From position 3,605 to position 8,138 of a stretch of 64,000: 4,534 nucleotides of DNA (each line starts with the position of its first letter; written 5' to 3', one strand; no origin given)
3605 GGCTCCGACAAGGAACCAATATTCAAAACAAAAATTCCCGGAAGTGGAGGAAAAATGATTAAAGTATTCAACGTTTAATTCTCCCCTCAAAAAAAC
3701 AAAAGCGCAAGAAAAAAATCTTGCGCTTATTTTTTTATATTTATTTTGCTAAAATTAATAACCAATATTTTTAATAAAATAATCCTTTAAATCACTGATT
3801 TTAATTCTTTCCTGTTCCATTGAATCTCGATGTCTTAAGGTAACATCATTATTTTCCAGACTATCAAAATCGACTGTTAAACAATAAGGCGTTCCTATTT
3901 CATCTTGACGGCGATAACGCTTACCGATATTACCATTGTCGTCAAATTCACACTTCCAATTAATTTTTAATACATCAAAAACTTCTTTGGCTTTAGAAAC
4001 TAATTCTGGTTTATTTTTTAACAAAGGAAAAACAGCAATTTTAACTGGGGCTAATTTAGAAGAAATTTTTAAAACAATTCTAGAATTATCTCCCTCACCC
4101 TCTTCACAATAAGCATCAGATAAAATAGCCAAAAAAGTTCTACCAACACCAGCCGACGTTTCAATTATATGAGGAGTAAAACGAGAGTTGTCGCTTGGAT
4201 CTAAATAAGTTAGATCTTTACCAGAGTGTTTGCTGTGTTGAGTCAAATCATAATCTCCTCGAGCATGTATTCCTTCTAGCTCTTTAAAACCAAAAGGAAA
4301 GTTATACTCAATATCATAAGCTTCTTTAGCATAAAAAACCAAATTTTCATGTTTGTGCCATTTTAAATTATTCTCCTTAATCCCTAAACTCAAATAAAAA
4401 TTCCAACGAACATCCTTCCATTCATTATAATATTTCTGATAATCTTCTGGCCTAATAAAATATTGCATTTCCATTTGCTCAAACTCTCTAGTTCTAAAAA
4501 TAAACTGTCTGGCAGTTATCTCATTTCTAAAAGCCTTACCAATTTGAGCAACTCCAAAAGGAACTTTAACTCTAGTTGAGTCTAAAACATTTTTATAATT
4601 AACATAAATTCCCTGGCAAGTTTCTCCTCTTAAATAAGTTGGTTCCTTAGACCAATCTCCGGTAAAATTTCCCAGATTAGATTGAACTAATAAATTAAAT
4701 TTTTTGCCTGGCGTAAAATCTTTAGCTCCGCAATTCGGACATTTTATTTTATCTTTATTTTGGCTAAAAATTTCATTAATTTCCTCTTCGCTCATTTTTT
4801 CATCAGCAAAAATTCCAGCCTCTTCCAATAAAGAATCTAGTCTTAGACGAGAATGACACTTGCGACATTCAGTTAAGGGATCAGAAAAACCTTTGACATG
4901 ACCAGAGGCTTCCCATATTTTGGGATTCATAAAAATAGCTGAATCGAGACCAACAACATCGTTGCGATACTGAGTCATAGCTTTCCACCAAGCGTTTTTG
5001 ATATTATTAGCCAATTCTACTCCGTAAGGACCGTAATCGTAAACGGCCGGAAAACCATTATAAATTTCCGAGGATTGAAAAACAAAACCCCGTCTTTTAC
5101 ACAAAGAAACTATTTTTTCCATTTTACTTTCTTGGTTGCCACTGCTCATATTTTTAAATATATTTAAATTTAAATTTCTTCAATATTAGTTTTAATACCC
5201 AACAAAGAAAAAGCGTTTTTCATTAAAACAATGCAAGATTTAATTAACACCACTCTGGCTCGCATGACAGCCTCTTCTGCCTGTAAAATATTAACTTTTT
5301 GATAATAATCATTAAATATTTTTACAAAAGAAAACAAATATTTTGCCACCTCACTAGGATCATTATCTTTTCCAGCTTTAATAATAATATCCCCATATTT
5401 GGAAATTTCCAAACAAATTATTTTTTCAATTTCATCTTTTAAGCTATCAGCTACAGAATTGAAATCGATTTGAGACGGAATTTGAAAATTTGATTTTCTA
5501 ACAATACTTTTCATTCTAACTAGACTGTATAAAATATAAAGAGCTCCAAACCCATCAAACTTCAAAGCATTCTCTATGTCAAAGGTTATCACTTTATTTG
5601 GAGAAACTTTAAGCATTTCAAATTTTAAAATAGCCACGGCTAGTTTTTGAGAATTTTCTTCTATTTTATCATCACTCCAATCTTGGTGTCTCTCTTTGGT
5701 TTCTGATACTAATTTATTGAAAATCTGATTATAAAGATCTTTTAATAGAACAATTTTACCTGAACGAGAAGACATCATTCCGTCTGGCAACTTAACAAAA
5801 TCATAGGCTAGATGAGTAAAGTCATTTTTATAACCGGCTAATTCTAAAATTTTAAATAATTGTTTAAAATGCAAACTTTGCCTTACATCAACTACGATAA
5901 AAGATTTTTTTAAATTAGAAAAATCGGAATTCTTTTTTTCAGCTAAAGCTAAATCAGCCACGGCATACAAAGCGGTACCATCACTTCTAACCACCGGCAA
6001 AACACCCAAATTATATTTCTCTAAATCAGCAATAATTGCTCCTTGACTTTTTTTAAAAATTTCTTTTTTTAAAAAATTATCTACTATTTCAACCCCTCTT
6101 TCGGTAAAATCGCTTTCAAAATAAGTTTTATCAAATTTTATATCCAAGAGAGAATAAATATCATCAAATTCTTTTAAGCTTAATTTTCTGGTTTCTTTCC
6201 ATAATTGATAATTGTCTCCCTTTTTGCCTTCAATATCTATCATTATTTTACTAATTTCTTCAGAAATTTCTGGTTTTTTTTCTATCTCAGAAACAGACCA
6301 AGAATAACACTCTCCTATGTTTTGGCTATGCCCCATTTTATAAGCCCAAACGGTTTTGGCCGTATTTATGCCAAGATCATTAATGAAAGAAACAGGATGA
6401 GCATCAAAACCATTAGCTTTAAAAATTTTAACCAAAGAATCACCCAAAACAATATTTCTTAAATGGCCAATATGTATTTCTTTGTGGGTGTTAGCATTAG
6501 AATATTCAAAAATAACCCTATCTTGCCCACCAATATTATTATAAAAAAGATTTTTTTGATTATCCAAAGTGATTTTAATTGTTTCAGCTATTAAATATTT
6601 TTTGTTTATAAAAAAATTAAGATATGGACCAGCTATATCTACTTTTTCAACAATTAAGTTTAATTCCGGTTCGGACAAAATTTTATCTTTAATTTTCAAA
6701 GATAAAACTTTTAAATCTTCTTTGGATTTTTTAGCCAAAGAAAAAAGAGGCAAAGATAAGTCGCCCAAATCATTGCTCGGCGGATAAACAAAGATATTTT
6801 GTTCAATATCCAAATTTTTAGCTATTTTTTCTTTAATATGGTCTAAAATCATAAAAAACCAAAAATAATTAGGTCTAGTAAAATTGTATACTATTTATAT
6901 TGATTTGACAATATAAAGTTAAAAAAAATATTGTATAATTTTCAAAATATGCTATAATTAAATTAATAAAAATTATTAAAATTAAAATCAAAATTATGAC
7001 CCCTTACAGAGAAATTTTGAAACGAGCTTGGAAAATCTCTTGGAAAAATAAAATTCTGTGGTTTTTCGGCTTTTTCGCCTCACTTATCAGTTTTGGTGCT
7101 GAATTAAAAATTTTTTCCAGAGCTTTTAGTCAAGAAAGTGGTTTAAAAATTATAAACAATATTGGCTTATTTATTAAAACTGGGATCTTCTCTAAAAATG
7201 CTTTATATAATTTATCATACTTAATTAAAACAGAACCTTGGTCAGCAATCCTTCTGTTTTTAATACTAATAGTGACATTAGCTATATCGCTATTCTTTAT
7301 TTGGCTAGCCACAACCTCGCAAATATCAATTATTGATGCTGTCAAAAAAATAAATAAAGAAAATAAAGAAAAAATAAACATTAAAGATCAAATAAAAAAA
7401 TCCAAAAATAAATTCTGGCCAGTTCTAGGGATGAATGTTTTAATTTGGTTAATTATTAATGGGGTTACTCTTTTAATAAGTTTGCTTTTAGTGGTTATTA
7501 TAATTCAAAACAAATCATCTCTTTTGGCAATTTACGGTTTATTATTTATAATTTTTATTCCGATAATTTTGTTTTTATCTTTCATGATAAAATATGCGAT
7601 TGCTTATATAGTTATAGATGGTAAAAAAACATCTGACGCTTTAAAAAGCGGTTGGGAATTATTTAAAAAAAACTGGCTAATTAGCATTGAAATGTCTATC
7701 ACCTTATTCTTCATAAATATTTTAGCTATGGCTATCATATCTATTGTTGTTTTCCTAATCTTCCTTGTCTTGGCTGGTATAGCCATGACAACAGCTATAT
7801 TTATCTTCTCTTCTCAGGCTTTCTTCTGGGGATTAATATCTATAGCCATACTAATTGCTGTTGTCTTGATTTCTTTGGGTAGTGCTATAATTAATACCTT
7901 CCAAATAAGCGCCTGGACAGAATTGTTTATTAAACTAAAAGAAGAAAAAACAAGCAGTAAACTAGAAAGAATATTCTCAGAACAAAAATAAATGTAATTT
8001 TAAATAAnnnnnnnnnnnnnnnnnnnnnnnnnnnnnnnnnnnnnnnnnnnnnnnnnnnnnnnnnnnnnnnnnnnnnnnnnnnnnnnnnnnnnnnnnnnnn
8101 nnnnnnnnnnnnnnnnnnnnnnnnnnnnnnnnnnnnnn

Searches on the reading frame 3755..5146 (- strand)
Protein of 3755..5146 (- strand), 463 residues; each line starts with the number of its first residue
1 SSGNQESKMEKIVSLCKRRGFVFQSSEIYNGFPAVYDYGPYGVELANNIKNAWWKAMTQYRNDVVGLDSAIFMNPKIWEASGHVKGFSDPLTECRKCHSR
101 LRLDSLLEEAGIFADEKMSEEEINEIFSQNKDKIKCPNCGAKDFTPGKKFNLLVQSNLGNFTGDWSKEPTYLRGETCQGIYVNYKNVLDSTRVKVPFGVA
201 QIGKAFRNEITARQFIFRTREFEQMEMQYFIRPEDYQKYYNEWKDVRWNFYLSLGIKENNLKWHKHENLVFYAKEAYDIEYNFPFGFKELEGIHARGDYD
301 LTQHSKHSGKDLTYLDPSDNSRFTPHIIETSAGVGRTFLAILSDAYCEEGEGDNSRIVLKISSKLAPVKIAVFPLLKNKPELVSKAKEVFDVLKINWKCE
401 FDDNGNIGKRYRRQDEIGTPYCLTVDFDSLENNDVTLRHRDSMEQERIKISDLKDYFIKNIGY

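Call 54: search_protein_families(library=pfam, proteins=[window:3755-5146:-], max_evalue=0.0001)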
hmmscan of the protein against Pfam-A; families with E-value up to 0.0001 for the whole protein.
window:3755-5146:- (463 aa): 2 families
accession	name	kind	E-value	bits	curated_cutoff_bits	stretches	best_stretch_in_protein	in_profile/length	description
PF03129.25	HGTP_anticodon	-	4.1e-22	78.6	21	1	369-459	1-93/94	Anticodon binding domain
PF00587.30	tRNA-synt_2b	-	1.6e-14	54.8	29.3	1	167-343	8-177/179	tRNA synthetase class II core domain (G, H, P, S and T)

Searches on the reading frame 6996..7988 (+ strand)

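Call 8: search_protein_families(library=pfam, proteins=[window:6996-7988:+], max_evalue=0.001)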
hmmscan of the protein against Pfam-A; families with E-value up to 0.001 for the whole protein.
window:6996-7988:+ (331 aa): 1 family
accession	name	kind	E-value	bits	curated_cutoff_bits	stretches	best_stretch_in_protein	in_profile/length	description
PF24400.1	DUF7544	-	6.8e-06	26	27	1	80-299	63-276/302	Family of unknown function (DUF7544)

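Call 63: search_protein_families(library=ncbifam, proteins=[window:6996-7988:+], max_evalue=0.001)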
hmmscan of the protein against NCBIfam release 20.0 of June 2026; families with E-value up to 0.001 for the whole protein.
window:6996-7988:+ (331 aa): 0 families
